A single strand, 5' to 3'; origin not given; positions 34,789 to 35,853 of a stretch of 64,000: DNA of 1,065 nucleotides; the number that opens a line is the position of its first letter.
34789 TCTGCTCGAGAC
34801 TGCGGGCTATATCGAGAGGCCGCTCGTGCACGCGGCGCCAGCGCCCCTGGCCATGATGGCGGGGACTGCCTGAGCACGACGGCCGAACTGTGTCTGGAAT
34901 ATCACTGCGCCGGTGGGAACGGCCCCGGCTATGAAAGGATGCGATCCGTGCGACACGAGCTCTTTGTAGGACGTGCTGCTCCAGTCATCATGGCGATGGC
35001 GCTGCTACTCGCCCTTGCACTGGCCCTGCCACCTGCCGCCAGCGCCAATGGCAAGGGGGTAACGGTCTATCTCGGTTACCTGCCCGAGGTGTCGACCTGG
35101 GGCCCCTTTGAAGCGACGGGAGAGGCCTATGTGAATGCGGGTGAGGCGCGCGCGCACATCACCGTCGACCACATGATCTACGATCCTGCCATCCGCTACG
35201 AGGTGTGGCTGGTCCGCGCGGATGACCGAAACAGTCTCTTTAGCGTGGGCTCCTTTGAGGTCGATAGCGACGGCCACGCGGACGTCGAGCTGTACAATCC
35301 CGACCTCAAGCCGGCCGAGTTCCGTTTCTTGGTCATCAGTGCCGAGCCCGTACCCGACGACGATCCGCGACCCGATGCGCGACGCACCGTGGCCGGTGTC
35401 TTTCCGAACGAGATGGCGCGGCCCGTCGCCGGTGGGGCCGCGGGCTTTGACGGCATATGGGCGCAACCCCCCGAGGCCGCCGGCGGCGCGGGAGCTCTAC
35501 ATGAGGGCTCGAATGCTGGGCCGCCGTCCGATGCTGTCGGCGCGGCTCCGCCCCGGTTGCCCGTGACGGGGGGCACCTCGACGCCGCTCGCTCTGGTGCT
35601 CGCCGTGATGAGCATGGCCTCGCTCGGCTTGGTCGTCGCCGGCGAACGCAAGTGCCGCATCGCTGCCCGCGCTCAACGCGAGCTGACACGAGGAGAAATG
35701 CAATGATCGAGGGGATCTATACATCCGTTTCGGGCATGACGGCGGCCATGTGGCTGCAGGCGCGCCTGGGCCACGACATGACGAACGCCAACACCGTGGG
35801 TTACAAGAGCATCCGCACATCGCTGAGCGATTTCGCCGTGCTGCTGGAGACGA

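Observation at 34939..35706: Sortase-sorted (LPVTG) secreted protein translationally coupled to flgF inside the flagellar structural operon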

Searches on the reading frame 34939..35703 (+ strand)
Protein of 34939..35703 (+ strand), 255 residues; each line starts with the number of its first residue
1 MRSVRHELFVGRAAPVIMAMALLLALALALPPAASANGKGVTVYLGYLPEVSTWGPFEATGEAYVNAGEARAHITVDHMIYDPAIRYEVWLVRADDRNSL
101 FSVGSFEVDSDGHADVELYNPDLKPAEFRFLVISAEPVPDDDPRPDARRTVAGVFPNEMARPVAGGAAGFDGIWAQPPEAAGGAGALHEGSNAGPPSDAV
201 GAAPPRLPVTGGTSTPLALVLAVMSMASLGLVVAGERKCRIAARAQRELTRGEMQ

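Call 5: search_protein_families(library=pfam, proteins=[window:34939-35703:+], max_evalue=1)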
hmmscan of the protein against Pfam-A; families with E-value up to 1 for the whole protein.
window:34939-35703:+ (255 aa): 1 family
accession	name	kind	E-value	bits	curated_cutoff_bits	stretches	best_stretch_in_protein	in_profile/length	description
PF00746.26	Gram_pos_anchor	-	0.0033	17.8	20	1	205-237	7-39/43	LPXTG cell wall anchor motif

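Call 6: search_protein_families(library=ncbifam, proteins=[window:34939-35703:+], max_evalue=1)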
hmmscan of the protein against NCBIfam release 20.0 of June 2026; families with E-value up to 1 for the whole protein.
window:34939-35703:+ (255 aa): 1 family
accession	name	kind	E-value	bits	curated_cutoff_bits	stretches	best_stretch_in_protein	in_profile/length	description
TIGR01167.1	LPXTG_anchor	domain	0.046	14.4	15.9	1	207-232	2-27/34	LPXTG cell wall anchor domain-containing protein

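Call 7: find_homologous_proteins(query=window:34939-35703:+, max_evalue=0.01)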
Query window:34939-35703:+ (255 aa): 15 proteins with E <= 0.01 among 8000 candidates.
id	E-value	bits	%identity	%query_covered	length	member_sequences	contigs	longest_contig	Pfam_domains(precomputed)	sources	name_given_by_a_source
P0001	4.4e-151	520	99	93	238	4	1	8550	-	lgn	-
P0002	2.6e-97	343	70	87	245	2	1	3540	-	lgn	-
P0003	2.7e-95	337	66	96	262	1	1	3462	-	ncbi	-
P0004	1.0e-94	335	69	86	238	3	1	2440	-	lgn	-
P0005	1.8e-93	331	63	98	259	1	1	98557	-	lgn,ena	-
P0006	1.6e-87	311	67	85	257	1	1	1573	-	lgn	-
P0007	3.6e-86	307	61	87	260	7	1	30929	-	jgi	-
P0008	2.6e-83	298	62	86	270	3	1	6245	-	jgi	jgi:hypothetical protein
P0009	6.1e-83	296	56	98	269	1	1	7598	-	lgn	-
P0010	5.7e-82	293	76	68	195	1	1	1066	PF10099.15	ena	-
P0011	1.7e-78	282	61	79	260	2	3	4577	-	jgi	-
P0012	2.0e-77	278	61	85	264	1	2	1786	-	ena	-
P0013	6.8e-76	273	62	84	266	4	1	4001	-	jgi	-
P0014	9.1e-34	135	50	47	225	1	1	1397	-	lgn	-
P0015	1.0e-13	70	32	53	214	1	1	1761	-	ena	-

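Call 9: find_related_loci(query=A1, collection=genome_contigs, flank=10000)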
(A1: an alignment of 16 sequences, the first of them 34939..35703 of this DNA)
Query A1 (255 aa) in genome_contigs; peptide patterns used: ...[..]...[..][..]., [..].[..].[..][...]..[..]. (x = any residue, [..] = any of these).
12 stretches matched a pattern; 1 encode a relative of the query (tblastn E <= 1e-3); 1 distinct loci.
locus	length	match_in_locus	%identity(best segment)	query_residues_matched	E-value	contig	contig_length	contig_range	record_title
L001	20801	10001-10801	59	1-253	1e-86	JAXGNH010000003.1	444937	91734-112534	MAG: Anaerolineae bacterium isolate AnMBR.bin251 bin251_3, whole genome shotgun sequence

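Call 10: search_protein_families(library=pfam, alignment_id=A1, max_evalue=1)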
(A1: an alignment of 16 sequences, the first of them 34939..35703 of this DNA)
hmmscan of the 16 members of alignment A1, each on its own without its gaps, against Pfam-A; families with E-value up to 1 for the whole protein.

A. member 1, window:34939-35703:+ (255 aa): 1 family
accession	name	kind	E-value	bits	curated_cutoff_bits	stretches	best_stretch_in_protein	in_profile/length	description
PF00746.26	Gram_pos_anchor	-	0.0033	17.8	20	1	205-237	7-39/43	LPXTG cell wall anchor motif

B. families by the number of members that match (of 16 scanned): 7 families
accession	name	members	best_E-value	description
PF00746.26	Gram_pos_anchor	2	0.003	LPXTG cell wall anchor motif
PF10099.14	RskA_C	1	3.1e-08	Anti-sigma-K factor rskA, C-terminal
PF06515.16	BDV_P10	1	0.00085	Borna disease virus P10 protein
PF00419.26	Fimbrial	1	0.1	Fimbrial protein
PF15529.11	Ntox24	1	0.15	Bacterial toxin 24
PF01744.25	GLTT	1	0.38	GLTT repeat (6 copies)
PF19990.4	DUF6426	1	0.52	Family of unknown function (DUF6426)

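Call 14: find_encoding_contigs(protein=P0005, flank=10000, max_places=3)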
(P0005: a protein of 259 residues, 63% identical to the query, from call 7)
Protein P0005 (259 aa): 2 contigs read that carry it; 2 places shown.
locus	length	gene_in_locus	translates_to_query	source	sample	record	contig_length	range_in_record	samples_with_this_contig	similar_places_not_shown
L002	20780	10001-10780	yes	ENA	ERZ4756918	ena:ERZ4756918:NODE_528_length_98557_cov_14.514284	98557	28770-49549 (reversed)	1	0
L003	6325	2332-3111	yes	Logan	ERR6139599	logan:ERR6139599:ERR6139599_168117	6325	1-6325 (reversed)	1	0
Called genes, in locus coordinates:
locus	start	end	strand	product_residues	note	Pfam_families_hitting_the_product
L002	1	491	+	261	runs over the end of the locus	PF13677:MotB_plug, PF00691:OmpA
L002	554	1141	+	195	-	PF03748:FliL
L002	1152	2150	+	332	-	PF02154:FliM, PF01052:FliMN_C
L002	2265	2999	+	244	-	PF28396:SepQ_C (weak), PF01052:FliMN_C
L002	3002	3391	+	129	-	PF04347:FliO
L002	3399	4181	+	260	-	PF00813:FliP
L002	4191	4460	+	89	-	PF01313:Bac_export_3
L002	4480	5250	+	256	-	PF01311:Bac_export_1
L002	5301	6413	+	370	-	PF01312:Bac_export_2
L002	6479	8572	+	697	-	PF00771:FHIPEP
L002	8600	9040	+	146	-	-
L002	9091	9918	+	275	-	PF04542:Sigma70_r2, PF04539:Sigma70_r3 (weak), PF22233:PhyR_sigma-like (faint), PF04545:Sigma70_r4, PF08281:Sigma70_r4_2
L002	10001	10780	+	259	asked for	-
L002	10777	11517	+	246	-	PF22692:LlgE_F_G_D1, PF06429:Flg_bbr_C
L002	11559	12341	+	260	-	PF00460:Flg_bb_rod, PF22692:LlgE_F_G_D1, PF06429:Flg_bbr_C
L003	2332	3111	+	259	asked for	-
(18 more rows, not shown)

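Call 15: find_encoding_contigs(protein=P0015, flank=10000, max_places=3)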
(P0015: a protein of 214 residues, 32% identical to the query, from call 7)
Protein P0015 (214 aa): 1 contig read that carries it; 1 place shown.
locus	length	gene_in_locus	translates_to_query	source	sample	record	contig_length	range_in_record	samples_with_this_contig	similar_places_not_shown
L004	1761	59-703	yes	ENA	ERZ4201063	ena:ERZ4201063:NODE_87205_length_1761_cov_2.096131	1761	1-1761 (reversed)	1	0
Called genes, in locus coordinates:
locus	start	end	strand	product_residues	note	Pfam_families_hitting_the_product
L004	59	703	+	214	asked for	-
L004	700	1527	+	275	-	PF22692:LlgE_F_G_D1, PF06429:Flg_bbr_C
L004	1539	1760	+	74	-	?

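Call 16: find_encoding_contigs(protein=P0014, flank=10000, max_places=3)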
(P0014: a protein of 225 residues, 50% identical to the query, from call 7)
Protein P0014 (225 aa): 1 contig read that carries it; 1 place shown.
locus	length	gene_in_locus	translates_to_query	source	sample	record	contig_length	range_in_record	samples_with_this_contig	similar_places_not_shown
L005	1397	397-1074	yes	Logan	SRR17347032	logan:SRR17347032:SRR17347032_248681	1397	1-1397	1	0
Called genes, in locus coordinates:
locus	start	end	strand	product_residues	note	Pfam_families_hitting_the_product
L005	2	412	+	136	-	?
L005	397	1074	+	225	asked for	-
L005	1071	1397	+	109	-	?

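Call 24: predict_structure(alignment_id=A1)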
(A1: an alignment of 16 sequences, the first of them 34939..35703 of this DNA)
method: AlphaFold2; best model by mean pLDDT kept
length: 255 residues; sequences in the alignment: 16
mean_pLDDT: 60.4   pTM: 0.46
mean pLDDT of the five models: 60.4, 59.9, 59.3, 58.7, 58.2
residues with pLDDT >= 90: 19; 70-90: 82; 50-70: 74; < 50: 80
segments of 3 or more residues with pLDDT < 50: 1-3, 30-38, 159-216
pLDDT, mean of each block of 10 residues (from residue 1): 48 68 67 48 74 58 81 87 87 79 91 91 78 81 61 57 31 31 28 32 33 44 52 51 57 50
secondary structure, 60 per line:
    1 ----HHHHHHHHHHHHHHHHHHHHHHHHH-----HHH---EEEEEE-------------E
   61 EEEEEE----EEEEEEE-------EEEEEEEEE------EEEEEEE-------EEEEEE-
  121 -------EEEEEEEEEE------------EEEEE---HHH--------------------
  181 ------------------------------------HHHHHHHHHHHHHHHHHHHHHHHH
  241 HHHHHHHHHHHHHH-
elements in order: H5-29 E41-46 E60-66 E71-77 E85-93 E100-106 E114-119 E128-137 E150-154 H217-254

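Call 29: fold_search(model_id=the predicted structure, library=pdb)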
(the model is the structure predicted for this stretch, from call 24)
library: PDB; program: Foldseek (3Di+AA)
matches with E <= 10: 1561; with E <= 0.001: 0
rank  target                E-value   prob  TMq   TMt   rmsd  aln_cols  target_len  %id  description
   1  6flh                  6.0e-03  1.00  0.32  0.62   4.4       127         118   15  Monomeric Human Cu,Zn Superoxide dismutase, SOD1 7+7, apo form (released 2018-11-07)
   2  7vcq_D                6.0e-03  0.72  0.17  0.25  16.6       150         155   12  structure of viral protein BKRF4 in complex with H3.3-H4-ASF1 (released 2022-08-03)
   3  5zba_B                1.2e-02  0.87  0.20  0.30  15.1       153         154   13  Crystal structure of Rtt109-Asf1-H3-H4-CoA complex (released 2018-07-25)
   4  5c3i_E                1.2e-02  0.72  0.17  0.24  16.2       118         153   12  Crystal structure of the quaternary complex of histone H3-H4 heterodimer with chaperone ASF1 and the replicative helic (released 2015-07-29)
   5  2jht_A                1.2e-02  0.51  0.17  0.24  11.3       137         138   14  CRYSTAL STRUCTURE OF RHOGDI K135T,K138T,K141T MUTANT (released 2007-05-08)
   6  7okr                  1.3e-02  0.98  0.21  0.27   5.2        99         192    9  Catalytic domain from the Aliivibrio salmonicida lytic polysaccharide monooxygenase AsLPMO10B (released 2022-06-01)
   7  5ucb_B                1.4e-02  0.54  0.16  0.24  16.2       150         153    9  Structure of antigen-Fab complex with engineered switch residue region. (released 2017-12-27)
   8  6f0f_A                1.5e-02  0.51  0.17  0.25  16.7       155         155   13  Crystal structure ASF1-ip2_s (released 2019-06-12)
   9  4oja                  1.6e-02  0.99  0.29  0.45   6.6       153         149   15  Structure of Hydra Cu-Zn superoxide dismutase (released 2015-01-28)
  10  5c3i_Q                1.6e-02  0.60  0.16  0.23  16.2       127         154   13  Crystal structure of the quaternary complex of histone H3-H4 heterodimer with chaperone ASF1 and the replicative helic (released 2015-07-29)
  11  2z34_B                1.6e-02  0.51  0.16  0.25  17.1       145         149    9  Crystal structure of SpCia1/Asf1 complex with Hip1 (released 2008-03-11)
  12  4rrp_N                1.6e-02  0.51  0.16  0.24  16.4       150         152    9  Crystal Structure of the Fab complexed with antigen Asf1p, Northeast Structural Genomics Consortium (NESG) Target PdR1 (released 2014-12-31)
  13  3aad_B                1.7e-02  0.54  0.17  0.25  16.4       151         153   12  Structure of the histone chaperone CIA/ASF1-double bromodomain complex linking histone modifications and site-specific (released 2010-04-28)
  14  2dze_A                1.8e-02  0.90  0.20  0.29  12.5       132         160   11  Crystal structure of histone chaperone Asf1 in complex with a C-terminus of histone H3 (released 2007-10-16)
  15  4bcz_B                1.9e-02  1.00  0.28  0.59   5.7       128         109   14  Monomeric Human Cu,Zn Superoxide dismutase, loops IV and VII deleted, apo form. (released 2013-02-27)
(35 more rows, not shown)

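Call 44: search_protein_families(library=pfam, proteins=[P0015, P0010, P0014, P0005, P0009], max_evalue=10)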
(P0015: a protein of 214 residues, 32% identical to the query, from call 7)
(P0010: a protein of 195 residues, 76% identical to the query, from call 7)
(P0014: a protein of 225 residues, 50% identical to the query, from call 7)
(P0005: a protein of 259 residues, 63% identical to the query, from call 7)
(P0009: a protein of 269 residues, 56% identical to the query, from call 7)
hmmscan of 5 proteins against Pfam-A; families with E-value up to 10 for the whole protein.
P0015 (214 aa): 1 family
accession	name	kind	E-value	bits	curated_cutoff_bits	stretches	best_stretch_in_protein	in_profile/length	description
PF00419.26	Fimbrial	-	0.1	13.3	25.6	1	74-109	117-150/151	Fimbrial protein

P0010 (195 aa): 2 families
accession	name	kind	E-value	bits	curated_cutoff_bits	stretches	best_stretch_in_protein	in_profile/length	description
PF10099.14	RskA_C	-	3.1e-08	34.4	29.4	1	23-154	5-129/135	Anti-sigma-K factor rskA, C-terminal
PF15529.11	Ntox24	-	0.15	12.8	24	1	39-86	12-62/91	Bacterial toxin 24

P0014 (225 aa): 0 families

P0005 (259 aa): 0 families

P0009 (269 aa): 1 family
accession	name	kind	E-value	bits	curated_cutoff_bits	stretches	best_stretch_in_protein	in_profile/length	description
PF19990.4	DUF6426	-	0.52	10.3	25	1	175-231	11-67/203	Family of unknown function (DUF6426)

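Call 55: find_related_loci(query=A5, collection=metagenome_contigs, flank=6000)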
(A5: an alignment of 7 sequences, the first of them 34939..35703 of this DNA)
Query A5 (255 aa) in metagenome_contigs; peptide patterns used: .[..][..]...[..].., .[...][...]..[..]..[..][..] (x = any residue, [..] = any of these).
79 stretches matched a pattern; 7 encode a relative of the query (tblastn E <= 1e-3); 7 distinct loci.
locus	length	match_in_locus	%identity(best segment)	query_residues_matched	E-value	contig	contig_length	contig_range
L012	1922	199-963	100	1-255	0e+0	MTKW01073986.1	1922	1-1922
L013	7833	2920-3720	60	1-253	8e-87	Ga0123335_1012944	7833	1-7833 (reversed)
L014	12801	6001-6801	59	1-253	1e-85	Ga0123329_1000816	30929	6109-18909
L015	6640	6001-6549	72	1-183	9e-82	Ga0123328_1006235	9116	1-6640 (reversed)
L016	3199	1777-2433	61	32-233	1e-75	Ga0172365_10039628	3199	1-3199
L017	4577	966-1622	61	32-233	3e-75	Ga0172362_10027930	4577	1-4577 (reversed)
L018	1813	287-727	40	17-165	2e-27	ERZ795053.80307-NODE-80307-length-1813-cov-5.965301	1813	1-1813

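Call 77: predict_structure(alignment_id=A3)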
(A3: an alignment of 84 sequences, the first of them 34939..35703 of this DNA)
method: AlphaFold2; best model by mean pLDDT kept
length: 255 residues; sequences in the alignment: 84
mean_pLDDT: 82.7   pTM: 0.62
mean pLDDT of the five models: 82.7, 82.2, 82.1, 81.2, 80.9
residues with pLDDT >= 90: 125; 70-90: 58; 50-70: 64; < 50: 8
segments of 3 or more residues with pLDDT < 50: 184-188
pLDDT, mean of each block of 10 residues (from residue 1): 56 85 88 68 97 97 96 98 98 95 98 98 94 98 96 91 63 61 51 59 67 64 83 85 88 68
secondary structure, 60 per line:
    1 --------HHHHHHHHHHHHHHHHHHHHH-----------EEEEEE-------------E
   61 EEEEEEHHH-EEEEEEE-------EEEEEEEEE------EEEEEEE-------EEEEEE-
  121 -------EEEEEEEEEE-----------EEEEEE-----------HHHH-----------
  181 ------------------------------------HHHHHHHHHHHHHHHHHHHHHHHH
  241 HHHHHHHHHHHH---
elements in order: H9-29 E41-46 E60-66 E71-77 E85-93 E100-106 E114-119 E128-137 E149-154 H166-169 H217-252

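Call 80: fold_search(model_id=the predicted structure, library=pdb)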
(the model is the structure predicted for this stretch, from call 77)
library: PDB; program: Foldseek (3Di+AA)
matches with E <= 10: 1512; with E <= 0.001: 0
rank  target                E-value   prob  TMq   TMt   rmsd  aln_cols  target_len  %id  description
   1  7okr                  5.1e-03  0.99  0.20  0.26   6.2        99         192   10  Catalytic domain from the Aliivibrio salmonicida lytic polysaccharide monooxygenase AsLPMO10B (released 2022-06-01)
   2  6flh                  1.4e-02  1.00  0.33  0.66   4.0       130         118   16  Monomeric Human Cu,Zn Superoxide dismutase, SOD1 7+7, apo form (released 2018-11-07)
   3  7vcq_D                1.5e-02  0.51  0.17  0.25  16.5       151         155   11  structure of viral protein BKRF4 in complex with H3.3-H4-ASF1 (released 2022-08-03)
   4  6zs1_C                1.7e-02  0.99  0.30  0.45   5.4       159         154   12  Chaetomium thermophilum CuZn-superoxide dismutase (released 2021-04-07)
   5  4oja                  1.7e-02  0.99  0.28  0.44   6.6       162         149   11  Structure of Hydra Cu-Zn superoxide dismutase (released 2015-01-28)
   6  5vhv_A                1.9e-02  0.30  0.14  0.11  10.7       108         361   13  Pseudomonas fluorescens alkylpurine DNA glycosylase AlkC bound to DNA containing an oxocarbenium-intermediate analog (released 2017-10-25)
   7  6jbt_F                2.3e-02  0.96  0.20  0.41   6.1        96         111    9  Complex structure of toripalimab-Fab and PD-1 (released 2019-06-19)
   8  4ni6                  2.7e-02  0.54  0.20  0.30  10.7       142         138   13  Repeat domain 1 of Clostridium perfringens CPE0147 (released 2013-12-04)
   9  6f0f_A                2.8e-02  0.41  0.17  0.24  16.4       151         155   13  Crystal structure ASF1-ip2_s (released 2019-06-12)
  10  3aad_B                3.0e-02  0.35  0.16  0.24  16.5       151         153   13  Structure of the histone chaperone CIA/ASF1-double bromodomain complex linking histone modifications and site-specific (released 2010-04-28)
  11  1e9p_A                3.2e-02  0.99  0.31  0.48   5.4       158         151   14  Crystal structure of bovine Cu, Zn SOD to 1.7 Angstrom (3 of 3) (released 2000-12-03)
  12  6zs1_A                3.2e-02  0.97  0.27  0.41   7.1       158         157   14  Chaetomium thermophilum CuZn-superoxide dismutase (released 2021-04-07)
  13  1e9o_A                3.4e-02  0.99  0.29  0.45   6.3       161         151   12  Crystal structure of bovine SOD - 1 of 3 (released 2000-12-03)
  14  6xkr_P                3.4e-02  0.97  0.21  0.42   6.6       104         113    8  Structure of Sasanlimab Fab in complex with PD-1 (released 2020-09-09)
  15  5bnx_D                3.5e-02  0.38  0.17  0.25  16.3       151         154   12  Crystal structure of Human MCM2 HBD and ASF1b chaperoning a histone H3.3-H4 dimer (released 2015-06-17)
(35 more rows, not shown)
